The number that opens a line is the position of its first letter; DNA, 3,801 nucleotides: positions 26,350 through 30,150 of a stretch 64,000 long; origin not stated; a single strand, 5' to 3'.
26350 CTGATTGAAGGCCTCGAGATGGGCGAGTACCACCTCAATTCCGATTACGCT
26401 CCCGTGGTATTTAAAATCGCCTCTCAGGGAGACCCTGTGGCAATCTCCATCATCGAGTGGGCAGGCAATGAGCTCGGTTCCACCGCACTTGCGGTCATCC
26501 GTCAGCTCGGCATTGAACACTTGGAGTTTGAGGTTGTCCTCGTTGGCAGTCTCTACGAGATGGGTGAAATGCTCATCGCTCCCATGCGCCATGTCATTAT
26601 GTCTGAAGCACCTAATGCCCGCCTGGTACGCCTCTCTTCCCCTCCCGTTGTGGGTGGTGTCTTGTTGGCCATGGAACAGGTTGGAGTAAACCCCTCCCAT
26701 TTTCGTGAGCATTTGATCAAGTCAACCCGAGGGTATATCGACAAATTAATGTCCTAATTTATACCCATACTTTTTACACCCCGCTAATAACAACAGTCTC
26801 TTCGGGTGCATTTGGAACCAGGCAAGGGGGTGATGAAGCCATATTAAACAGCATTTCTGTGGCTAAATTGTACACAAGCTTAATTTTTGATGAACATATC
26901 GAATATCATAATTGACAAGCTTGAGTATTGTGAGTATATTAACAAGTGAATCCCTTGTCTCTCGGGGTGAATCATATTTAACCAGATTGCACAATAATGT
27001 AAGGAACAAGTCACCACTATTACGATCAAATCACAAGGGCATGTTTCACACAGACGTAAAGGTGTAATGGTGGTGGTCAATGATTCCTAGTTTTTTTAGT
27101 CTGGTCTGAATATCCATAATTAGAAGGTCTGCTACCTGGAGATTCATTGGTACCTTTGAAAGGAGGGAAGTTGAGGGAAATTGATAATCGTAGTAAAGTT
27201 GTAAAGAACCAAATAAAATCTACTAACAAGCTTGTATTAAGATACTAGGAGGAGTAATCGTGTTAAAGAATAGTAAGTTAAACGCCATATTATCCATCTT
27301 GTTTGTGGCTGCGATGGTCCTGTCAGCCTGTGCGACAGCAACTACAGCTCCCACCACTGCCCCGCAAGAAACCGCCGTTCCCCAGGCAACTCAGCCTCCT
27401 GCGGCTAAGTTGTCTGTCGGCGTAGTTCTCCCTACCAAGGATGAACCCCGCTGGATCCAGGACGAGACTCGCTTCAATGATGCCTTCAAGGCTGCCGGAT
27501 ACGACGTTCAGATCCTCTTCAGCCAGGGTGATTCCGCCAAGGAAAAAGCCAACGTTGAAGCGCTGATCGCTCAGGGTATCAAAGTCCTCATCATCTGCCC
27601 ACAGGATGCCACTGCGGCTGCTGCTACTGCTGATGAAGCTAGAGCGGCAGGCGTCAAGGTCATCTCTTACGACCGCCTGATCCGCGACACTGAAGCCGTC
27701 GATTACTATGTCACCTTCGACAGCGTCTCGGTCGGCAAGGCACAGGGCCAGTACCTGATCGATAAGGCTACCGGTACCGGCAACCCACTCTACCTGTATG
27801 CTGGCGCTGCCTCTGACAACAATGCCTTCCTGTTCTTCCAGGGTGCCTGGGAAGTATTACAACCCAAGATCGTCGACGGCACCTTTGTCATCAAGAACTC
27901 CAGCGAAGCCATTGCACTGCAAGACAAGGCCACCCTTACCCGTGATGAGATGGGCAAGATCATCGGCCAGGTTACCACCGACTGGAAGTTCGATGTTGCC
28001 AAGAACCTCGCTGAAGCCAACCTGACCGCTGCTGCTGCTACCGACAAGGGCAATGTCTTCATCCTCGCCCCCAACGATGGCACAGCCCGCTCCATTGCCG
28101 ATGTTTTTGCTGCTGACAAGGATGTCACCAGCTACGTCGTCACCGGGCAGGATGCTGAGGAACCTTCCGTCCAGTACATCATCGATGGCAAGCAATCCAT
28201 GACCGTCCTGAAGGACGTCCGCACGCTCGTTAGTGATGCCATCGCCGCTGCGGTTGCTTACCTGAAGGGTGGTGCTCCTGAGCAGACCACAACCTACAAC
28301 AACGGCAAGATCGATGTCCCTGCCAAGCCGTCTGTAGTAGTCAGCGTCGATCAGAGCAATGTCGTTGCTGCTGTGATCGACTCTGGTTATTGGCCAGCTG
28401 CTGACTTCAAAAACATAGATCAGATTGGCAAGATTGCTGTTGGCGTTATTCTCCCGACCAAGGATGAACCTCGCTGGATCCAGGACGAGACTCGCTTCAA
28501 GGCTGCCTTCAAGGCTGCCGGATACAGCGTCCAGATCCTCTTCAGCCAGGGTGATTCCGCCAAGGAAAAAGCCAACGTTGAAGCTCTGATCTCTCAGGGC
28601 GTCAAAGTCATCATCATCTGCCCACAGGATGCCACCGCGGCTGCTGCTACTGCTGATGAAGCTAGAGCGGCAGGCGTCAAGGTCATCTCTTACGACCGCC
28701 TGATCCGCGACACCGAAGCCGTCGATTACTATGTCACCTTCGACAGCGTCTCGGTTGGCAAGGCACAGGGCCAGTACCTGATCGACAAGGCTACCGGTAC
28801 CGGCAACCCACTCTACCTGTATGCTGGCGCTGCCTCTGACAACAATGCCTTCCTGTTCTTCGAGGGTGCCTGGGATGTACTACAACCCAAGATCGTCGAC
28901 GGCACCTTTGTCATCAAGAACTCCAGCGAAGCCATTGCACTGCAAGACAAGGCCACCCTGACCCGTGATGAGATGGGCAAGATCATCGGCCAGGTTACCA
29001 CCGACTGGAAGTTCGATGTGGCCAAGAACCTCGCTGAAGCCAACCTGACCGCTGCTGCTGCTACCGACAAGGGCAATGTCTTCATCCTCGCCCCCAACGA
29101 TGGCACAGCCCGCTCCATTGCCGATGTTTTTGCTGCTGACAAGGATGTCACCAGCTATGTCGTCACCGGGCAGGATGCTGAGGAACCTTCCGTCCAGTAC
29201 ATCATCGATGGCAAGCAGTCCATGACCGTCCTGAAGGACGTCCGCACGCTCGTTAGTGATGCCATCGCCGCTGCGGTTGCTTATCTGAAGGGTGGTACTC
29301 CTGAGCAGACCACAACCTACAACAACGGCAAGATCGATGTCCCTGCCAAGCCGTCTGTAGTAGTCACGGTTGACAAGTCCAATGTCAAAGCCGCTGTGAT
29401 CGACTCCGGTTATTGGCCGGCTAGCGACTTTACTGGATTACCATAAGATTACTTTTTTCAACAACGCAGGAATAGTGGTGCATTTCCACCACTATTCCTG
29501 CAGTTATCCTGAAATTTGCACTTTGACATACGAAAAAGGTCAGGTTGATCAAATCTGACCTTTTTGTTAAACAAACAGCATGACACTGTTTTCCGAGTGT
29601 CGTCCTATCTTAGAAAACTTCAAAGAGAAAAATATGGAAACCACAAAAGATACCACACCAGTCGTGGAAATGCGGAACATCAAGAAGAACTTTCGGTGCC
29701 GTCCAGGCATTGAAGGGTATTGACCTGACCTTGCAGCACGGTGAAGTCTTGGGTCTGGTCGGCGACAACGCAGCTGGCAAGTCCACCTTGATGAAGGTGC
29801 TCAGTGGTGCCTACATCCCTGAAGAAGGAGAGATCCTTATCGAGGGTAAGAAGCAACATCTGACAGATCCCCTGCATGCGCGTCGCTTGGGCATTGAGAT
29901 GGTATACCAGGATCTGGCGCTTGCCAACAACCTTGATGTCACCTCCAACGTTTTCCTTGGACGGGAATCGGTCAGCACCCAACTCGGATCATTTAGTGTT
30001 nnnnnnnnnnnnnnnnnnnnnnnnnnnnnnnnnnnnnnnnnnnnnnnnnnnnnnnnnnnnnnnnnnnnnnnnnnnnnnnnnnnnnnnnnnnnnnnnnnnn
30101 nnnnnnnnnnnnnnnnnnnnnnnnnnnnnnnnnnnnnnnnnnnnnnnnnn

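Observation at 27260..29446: Sugar-binding lipoprotein made of two near-identical complete binding domains (in-frame 1023-bp tandem duplication)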

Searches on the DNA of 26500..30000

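Call 66: search_rna_families(source=window, start=26500, end=30000, threshold=evalue, max_evalue=1)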
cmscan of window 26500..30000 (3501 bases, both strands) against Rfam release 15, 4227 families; matches with E-value up to 1: 0.
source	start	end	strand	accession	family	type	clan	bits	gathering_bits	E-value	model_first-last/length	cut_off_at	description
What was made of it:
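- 26912..26940 (+): Promoter-like site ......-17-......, about 320 nt upstream of the start codon, inside a 500-nt AT-rich intergenic region. No Rfam family matches the leader (call 66).
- Tried and rejected: Rfam found nothing in the leader or in the intergenic hairpins (call 66).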
